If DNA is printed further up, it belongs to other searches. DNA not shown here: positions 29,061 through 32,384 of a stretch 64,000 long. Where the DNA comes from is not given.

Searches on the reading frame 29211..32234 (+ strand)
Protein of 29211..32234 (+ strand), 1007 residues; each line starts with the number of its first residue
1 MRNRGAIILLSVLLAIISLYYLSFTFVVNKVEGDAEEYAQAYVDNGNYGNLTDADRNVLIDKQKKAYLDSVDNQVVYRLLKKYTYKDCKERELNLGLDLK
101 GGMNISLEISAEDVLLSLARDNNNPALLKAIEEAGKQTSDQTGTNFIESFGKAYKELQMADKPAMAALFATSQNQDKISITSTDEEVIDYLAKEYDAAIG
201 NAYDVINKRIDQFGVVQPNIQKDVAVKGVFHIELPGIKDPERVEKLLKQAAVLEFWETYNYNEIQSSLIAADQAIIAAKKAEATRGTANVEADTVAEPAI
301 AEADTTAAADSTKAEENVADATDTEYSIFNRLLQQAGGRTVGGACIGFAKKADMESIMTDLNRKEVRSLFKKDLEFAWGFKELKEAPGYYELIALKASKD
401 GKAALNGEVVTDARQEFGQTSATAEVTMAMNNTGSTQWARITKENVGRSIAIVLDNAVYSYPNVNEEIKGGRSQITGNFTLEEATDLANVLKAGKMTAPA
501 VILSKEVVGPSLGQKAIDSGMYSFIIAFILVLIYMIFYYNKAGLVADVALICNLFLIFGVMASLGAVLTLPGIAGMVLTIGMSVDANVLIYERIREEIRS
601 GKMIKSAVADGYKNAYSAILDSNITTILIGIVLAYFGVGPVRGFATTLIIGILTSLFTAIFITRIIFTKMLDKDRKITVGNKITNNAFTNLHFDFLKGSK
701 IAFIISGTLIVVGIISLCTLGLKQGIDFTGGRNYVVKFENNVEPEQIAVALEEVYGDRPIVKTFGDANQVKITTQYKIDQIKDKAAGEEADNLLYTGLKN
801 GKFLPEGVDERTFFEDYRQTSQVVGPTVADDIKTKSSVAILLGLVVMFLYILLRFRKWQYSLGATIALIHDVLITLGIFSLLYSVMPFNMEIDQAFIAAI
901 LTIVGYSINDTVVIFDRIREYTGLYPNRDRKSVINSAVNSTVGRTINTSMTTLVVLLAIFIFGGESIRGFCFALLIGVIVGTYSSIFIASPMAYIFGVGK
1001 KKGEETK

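Call 84: search_protein_families(library=pfam, proteins=[window:29211-32234:+], max_evalue=0.00001)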
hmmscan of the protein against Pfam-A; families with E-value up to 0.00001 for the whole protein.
window:29211-32234:+ (1007 aa): 5 families
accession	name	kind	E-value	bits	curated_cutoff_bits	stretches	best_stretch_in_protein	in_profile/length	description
PF02355.23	SecD_SecF_C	-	2.9e-79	265.3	20.5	2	818-995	15-185/189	Protein export membrane protein SecD/SecF, C-terminal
PF22599.2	SecDF_P1_head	-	1.4e-30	106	27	1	402-498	18-114/114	SecDF, P1 head subdomain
PF07549.19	Sec_GG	-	1.7e-13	50.1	20.3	1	715-742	1-28/28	SecD/SecF GG Motif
PF21760.3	SecD_1st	-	2.6e-13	49.6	27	1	201-257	3-57/60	Protein translocase subunit SecDF, P1 domain, N-terminal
PF00873.25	ACR_tran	-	6e-09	34.6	28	1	514-680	327-499/1021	AcrB/AcrD/AcrF family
